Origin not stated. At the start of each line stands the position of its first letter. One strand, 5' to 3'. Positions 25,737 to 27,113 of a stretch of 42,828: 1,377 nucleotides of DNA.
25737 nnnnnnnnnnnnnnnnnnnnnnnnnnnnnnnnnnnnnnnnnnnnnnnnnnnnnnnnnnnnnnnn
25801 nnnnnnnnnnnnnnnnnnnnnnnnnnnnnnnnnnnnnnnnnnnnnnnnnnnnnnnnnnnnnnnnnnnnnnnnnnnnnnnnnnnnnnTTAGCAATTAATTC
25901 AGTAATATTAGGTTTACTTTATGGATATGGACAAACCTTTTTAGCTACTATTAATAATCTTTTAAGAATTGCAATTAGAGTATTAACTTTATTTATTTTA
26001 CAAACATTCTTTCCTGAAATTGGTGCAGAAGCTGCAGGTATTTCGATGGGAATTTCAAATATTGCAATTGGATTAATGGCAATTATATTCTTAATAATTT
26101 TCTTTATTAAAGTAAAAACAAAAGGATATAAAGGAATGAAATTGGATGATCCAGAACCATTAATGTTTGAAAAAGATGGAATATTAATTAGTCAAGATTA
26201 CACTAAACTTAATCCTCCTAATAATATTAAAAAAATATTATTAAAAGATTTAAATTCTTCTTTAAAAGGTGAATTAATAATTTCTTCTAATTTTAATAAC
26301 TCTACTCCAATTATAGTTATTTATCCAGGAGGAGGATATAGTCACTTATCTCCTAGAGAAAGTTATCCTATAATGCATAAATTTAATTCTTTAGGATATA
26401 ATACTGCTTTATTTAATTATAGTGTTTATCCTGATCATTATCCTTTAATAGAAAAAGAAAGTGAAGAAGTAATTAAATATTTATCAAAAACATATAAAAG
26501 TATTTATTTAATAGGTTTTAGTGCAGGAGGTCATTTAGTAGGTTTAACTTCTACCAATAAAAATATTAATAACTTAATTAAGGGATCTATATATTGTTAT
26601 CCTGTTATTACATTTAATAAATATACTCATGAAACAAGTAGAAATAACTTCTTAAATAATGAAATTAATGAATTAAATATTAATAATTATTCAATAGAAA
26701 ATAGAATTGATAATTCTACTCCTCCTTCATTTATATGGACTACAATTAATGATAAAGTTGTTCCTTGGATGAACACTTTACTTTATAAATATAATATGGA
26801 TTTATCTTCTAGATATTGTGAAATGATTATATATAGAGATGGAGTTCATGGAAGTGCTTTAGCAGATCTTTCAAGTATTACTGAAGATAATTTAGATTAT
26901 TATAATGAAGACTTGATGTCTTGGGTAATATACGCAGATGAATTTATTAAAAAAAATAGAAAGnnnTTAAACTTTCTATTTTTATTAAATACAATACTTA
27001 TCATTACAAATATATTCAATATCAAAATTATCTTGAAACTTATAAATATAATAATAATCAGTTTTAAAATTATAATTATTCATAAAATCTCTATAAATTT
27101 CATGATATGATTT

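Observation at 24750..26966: MATE transporter fused to a cytoplasm-facing alpha/beta-hydrolase esterase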

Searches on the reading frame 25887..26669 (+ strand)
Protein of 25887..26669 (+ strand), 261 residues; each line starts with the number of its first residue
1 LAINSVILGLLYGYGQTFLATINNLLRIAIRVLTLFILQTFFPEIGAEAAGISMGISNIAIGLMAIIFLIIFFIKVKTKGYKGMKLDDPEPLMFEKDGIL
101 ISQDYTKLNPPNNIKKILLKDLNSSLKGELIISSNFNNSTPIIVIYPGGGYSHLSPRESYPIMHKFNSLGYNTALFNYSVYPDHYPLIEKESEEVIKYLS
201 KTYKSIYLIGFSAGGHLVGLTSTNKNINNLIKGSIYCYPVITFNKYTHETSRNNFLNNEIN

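Call 54: search_protein_representatives(protein=window:25887-26669:+)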
Query: 261 residues. Proteins with E-value up to 0.001 (for the whole library): 1459; up to 1e-10: 116; up to 1e-30: 3. The best 150 are listed.
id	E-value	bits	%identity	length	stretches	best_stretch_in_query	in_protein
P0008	4.9e-71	255.9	53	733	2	1-257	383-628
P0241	1.6e-37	146.1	73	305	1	1-102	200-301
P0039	9.1e-37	143.6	70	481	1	1-104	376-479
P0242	2.8e-30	122.4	49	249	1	122-257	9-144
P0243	7.6e-30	121.0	48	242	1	125-259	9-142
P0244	8.4e-29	117.5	48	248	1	129-258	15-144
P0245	1.8e-27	113.2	46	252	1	123-258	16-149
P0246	6.1e-27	111.4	46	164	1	115-258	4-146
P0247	6.8e-27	111.3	46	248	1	117-261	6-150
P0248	3.3e-26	109.0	49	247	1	138-260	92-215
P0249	2.2e-22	96.5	48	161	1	135-237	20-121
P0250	1.9e-21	93.4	42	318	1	98-259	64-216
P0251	3.2e-21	92.7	56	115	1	2-92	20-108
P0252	7.5e-20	88.2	44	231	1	129-257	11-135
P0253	1.1e-19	87.6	58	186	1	1-101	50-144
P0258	6.3e-18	81.9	57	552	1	2-92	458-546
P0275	4.8e-14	69.2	38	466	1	137-257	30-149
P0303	2.5e-12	63.5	31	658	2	142-221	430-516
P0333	2.2e-11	60.5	34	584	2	139-224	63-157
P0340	4.2e-11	59.5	32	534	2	137-257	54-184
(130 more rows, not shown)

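Call 55: search_protein_families(library=pfam, proteins=[P0303, P0333, P0340, P0275, P0258, P0241], max_evalue=0.001)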
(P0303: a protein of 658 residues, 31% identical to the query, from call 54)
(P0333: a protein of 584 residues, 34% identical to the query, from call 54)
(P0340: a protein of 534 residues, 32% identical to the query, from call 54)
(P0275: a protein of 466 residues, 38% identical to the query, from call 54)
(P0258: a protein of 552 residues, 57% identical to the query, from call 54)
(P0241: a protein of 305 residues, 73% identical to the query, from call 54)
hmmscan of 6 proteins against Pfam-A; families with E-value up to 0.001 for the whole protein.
P0303 (658 aa): 5 families
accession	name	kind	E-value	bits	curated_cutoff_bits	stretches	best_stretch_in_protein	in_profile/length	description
PF20434.5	BD-FAE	-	2.1e-35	122.6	26.8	2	95-228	9-152/215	BD-FAE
PF07859.19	Abhydrolase_3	-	5.1e-18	66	25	2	436-546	6-108/210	alpha/beta hydrolase fold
PF00326.27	Peptidase_S9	-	2.5e-09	37.4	22.6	0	485-519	50-84/213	Prolyl oligopeptidase family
PF00135.34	COesterase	-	7.5e-07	28.9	27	0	479-515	163-199/515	Carboxylesterase family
PF02230.22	Abhydrolase_2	-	0.00017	22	23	0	165-185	100-120/217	Phospholipase/Carboxylesterase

P0333 (584 aa): 11 families
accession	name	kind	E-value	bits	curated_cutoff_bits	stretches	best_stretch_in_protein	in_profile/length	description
PF20434.5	BD-FAE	-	2.2e-51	174.9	26.8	2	340-535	4-215/215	BD-FAE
PF07859.19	Abhydrolase_3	-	9e-39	133.8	25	2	72-270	6-209/210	alpha/beta hydrolase fold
PF00326.27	Peptidase_S9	-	1.6e-26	93.6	22.6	2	464-555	92-190/213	Prolyl oligopeptidase family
PF01738.24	DLH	-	1.6e-14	54.5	21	0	509-555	143-189/217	Dienelactone hydrolase family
PF03959.19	FSH1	-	6.9e-09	36.1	21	1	423-540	102-190/211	Serine hydrolase (FSH1)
PF02230.22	Abhydrolase_2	-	3.5e-08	34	23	0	213-269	145-201/217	Phospholipase/Carboxylesterase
PF12146.15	Hydrolase_4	-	8.6e-08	32.2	27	0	501-553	183-233/239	Serine aminopeptidase, S33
PF02129.25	Peptidase_S15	-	8.8e-07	29.3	23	0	495-549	208-257/262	X-Pro dipeptidyl-peptidase (S15 family)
PF00135.34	COesterase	-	9.3e-07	28.6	27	0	65-154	104-200/515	Carboxylesterase family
PF03583.20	LIP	-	4.2e-05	23.4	23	0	380-442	26-91/286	Secretory lipase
PF00561.26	Abhydrolase_1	-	5.5e-05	23.4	25.8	0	500-552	200-238/245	alpha/beta hydrolase fold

P0340 (534 aa): 9 families
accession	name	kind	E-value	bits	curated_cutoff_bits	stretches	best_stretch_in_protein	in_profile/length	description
PF20434.5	BD-FAE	-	1.3e-36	126.6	26.8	2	48-231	3-215/215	BD-FAE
PF07859.19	Abhydrolase_3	-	6.4e-35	121.3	25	2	87-250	27-208/210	alpha/beta hydrolase fold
PF00326.27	Peptidase_S9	-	1.9e-25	90.1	22.6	2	107-263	41-202/213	Prolyl oligopeptidase family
PF00135.34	COesterase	-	6.5e-13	48.9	27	2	39-151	81-204/515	Carboxylesterase family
PF01738.24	DLH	-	1.5e-11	44.7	21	1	120-269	86-206/217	Dienelactone hydrolase family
PF03959.19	FSH1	-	9.7e-09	35.6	21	1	108-158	82-133/211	Serine hydrolase (FSH1)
PF12146.15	Hydrolase_4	-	3.6e-06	26.9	27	0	332-456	35-139/239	Serine aminopeptidase, S33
PF08840.17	BAAT_C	-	5.4e-06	27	20.9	0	372-412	7-44/210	BAAT / Acyl-CoA thioester hydrolase C terminal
PF03583.20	LIP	-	0.00014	21.7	23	0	87-162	24-102/286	Secretory lipase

P0275 (466 aa): 6 families
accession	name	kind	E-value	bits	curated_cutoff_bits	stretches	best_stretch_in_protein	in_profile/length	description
PF13472.12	Lipase_GDSL_2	-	1.5e-13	52.1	32.9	1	255-451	1-177/178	GDSL-like Lipase/Acylhydrolase family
PF00657.28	Lipase_GDSL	-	2.6e-12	47.8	23.6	1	253-454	1-205/208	GDSL-like Lipase/Acylhydrolase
PF00326.27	Peptidase_S9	-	1.7e-07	31.4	22.6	1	98-237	65-208/213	Prolyl oligopeptidase family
PF20434.5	BD-FAE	-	5.9e-06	26.4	26.8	0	98-115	90-107/215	BD-FAE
PF07859.19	Abhydrolase_3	-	0.00011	22.4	25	0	97-135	71-114/210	alpha/beta hydrolase fold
PF01738.24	DLH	-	0.00073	19.6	21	0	78-215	74-188/217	Dienelactone hydrolase family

P0258 (552 aa): 1 family
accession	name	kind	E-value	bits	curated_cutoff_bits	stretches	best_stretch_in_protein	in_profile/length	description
PF01554.23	MatE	-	6.6e-25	88.1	24.9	2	98-256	1-160/161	MatE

P0241 (305 aa): 1 family
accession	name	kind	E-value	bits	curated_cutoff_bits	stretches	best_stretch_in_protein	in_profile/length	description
PF01554.23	MatE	-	3e-12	46.9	24.9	1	72-233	1-158/161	MatE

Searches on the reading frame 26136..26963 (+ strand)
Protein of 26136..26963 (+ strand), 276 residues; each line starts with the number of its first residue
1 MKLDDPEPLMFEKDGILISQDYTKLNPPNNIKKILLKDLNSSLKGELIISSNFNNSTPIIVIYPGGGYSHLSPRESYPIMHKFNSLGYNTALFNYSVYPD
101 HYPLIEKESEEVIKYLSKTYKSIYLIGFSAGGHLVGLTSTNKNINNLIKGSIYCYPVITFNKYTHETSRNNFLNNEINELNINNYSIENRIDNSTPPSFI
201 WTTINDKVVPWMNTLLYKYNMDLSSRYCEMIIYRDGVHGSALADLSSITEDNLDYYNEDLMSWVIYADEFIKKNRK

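Call 15: search_solved_structures(query=window:26136-26963:+, max_evalue=0.01, show_alignments=2)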
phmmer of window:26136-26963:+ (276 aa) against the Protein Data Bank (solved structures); distinct sequences matched with E-value up to 0.01: 8.
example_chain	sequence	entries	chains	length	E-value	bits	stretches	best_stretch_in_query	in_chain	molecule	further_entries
3hxk_A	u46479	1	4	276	1.6e-29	106.7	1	52-273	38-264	Sugar hydrolase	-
6a6o_A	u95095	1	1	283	4.4e-27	98.7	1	55-244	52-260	Esterase/lipase-like protein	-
4q3k_A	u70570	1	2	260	2.6e-16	63.4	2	55-145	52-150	MGS-M1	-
3bjr_A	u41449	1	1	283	8.4e-14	55.1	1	55-275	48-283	Putative carboxylesterase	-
3bxp_A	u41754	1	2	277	2.7e-13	53.5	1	57-264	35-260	Putative lipase/esterase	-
4bzw_A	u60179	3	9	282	2.9e-13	53.4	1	57-264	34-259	LIPASE/ESTERASE | CEST-2923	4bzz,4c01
3d3n_A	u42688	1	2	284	3e-13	53.3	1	57-264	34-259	Putative lipase/esterase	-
7dwc_A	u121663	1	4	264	8.7e-10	42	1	42-244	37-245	Xylanase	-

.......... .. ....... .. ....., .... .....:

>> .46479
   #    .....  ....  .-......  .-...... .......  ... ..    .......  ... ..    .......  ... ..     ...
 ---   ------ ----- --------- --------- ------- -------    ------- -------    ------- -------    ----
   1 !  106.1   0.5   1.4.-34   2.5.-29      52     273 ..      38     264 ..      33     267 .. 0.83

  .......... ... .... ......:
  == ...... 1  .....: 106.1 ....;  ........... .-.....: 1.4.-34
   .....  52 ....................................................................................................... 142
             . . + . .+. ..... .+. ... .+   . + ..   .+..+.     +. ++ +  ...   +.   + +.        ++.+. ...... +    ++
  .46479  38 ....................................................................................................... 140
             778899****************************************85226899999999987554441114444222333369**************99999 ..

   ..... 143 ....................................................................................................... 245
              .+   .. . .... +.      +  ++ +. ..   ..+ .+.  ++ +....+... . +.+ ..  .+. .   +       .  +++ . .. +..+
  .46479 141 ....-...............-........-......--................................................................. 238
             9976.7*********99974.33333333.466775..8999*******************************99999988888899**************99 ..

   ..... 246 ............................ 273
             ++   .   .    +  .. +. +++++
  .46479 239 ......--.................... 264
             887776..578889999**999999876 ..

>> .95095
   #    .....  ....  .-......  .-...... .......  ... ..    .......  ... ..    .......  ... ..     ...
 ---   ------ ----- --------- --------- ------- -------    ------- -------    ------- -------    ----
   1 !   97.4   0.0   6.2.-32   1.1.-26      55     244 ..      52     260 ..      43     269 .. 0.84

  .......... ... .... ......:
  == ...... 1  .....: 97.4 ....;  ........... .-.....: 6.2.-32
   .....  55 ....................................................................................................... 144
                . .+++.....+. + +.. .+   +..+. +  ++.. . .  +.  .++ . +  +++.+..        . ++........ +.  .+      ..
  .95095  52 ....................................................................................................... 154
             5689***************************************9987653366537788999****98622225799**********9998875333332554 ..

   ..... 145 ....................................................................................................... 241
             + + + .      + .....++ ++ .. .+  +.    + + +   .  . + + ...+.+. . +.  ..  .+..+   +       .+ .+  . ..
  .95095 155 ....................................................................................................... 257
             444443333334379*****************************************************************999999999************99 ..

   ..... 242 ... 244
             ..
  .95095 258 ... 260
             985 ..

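Call 16: search_protein_families(library=ncbifam, proteins=[window:26136-26963:+], max_evalue=0.001)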
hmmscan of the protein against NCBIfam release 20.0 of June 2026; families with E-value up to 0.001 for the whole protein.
window:26136-26963:+ (276 aa): 3 families
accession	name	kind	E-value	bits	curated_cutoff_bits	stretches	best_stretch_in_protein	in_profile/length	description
NF042968.1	AcxylEst_AxeA1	equivalog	3.5e-25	88.2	700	1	51-247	42-251/459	acetylxylan esterase AxeA1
NF052620.1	AryltfaseLP1002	equivalog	1.2e-24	87.1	300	1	54-273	29-264/265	lp_1002 family arylesterase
NF041902.1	pecacetest_PaeX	equivalog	2.6e-09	36.5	550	1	123-242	153-285/318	pectin acetylesterase PaeX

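Call 27: find_homologous_proteins(query=window:26205-26963:+, max_evalue=0.00001)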
Query window:26205-26963:+ (253 aa): 7455 proteins with E <= 0.00001 among 8000 candidates; the best 120 are listed.
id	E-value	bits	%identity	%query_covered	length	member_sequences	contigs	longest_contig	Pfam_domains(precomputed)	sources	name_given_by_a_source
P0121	6.0e-60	221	47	96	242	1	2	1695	PF00326.28,PF07859.20,PF01738.25,PF12146.16,PF20434.6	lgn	-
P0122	6.5e-58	214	48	87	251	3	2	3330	PF00326.28,PF07859.20,PF20434.6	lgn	-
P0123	2.0e-56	210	45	90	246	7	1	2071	PF00326.28,PF07859.20,PF01738.25,PF12146.16,PF20434.6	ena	-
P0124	2.1e-55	206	44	96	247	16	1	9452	PF00326.28,PF01738.25,PF12146.16,PF20434.6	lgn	-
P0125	2.7e-55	206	48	91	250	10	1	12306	PF00326.28,PF07859.20,PF01738.25,PF12146.16,PF20434.6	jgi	jgi:acetyl esterase/lipase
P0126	7.3e-55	204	45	87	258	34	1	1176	PF00326.28,PF07859.20,PF20434.6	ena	-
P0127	1.6e-54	203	40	94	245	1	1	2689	PF00326.28,PF07859.20,PF01738.25,PF12146.16,PF20434.6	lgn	-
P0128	2.5e-54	203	45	95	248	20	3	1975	PF00326.28,PF20434.6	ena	-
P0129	3.6e-54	202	47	85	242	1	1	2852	PF00326.28,PF07859.20,PF01738.25,PF12146.16,PF20434.6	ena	-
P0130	1.1e-53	201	44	96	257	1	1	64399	PF00326.28,PF07859.20,PF12146.16,PF20434.6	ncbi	ncbi:MAG: alpha/beta hydrolase [Bacilli bacterium]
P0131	2.6e-52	196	44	96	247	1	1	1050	PF00326.28,PF07859.20,PF01738.25,PF12146.16,PF20434.6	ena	-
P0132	6.5e-52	195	45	87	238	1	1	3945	PF00326.28,PF07859.20,PF01738.25,PF12146.16,PF20434.6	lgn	-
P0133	9.1e-51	191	43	92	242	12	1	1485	PF00326.28,PF07859.20,PF01738.25,PF12146.16,PF20434.6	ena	-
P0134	6.6e-50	188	43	96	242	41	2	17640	PF00326.28,PF07859.20,PF01738.25,PF12146.16,PF20434.6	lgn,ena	-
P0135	8.1e-50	188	42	89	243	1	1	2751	PF00326.28,PF07859.20,PF01738.25,PF20434.6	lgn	-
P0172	2.7e-30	124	35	91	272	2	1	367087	PF00326.28,PF07859.20,PF20434.6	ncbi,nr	ncbi:acetyl esterase [Clostridium acetobutylicum]|nr:acetyl esterase [Clostridium acetobutylicum]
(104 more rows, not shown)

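Call 67: find_encoding_contigs(protein=P0172, flank=4000, max_places=1)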
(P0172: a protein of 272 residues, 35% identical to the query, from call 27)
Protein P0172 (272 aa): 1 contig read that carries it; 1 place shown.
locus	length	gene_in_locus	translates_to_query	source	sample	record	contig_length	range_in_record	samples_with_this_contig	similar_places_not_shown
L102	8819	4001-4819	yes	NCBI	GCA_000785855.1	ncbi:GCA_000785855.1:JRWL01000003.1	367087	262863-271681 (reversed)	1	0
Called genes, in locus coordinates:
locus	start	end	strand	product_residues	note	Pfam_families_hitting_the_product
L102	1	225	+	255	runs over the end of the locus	PF00977:His_biosynth (faint), PF05690:ThiG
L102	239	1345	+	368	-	PF04055:Radical_SAM, PF06968:BATS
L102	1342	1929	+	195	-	PF02581:TMP-TENI, PF00977:His_biosynth (weak)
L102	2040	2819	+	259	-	PF11185:DUF2971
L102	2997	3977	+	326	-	PF20511:PMI_typeI_cat, PF21621:MPI_cupin_dom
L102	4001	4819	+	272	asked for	PF20434:BD-FAE, PF07859:Abhydrolase_3, PF00326:Peptidase_S9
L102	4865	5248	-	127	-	PF02261:Asp_decarbox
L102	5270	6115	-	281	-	PF02569:Pantoate_ligase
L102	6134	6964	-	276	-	PF02548:Pantoate_transf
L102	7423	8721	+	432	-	PF01547:SBP_bac_1, PF13416:SBP_bac_8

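Call 68: find_encoding_contigs(protein=P0130, flank=6000, max_places=1)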
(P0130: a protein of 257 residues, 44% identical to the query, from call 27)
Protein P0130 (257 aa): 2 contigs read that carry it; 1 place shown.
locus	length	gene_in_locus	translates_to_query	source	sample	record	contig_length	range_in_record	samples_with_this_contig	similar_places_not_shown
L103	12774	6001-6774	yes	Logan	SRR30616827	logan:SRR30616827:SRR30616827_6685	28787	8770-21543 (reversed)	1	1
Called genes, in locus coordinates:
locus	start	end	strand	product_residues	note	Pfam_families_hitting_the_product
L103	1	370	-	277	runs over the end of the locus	PF01261:AP_endonuc_2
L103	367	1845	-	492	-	PF08666:SAF, PF04295:GD_AH_second, PF20629:GD_AH_C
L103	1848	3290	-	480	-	PF01232:Mannitol_dh, PF08125:Mannitol_dh_C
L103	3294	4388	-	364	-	PF00005:ABC_tran, PF17912:OB_MalK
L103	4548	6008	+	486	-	PF01554:MatE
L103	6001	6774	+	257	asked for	PF20434:BD-FAE, PF07859:Abhydrolase_3 (weak), PF00326:Peptidase_S9, PF12146:Hydrolase_4 (faint)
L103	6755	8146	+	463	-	PF01943:Polysacc_synt (faint), PF01554:MatE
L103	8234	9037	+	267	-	PF00561:Abhydrolase_1 (faint), PF12146:Hydrolase_4 (faint), PF00326:Peptidase_S9 (weak), PF12695:Abhydrolase_5 (faint)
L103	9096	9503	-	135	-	PF12773:DZR (weak), PF13240:Zn_Ribbon_1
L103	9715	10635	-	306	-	PF00106:adh_short, PF13561:adh_short_C2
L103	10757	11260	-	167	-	PF00440:TetR_N (weak), PF14278:TetR_C_8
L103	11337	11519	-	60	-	-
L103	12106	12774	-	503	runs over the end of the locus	PF01925:TauE, PF01148:CTP_transf_1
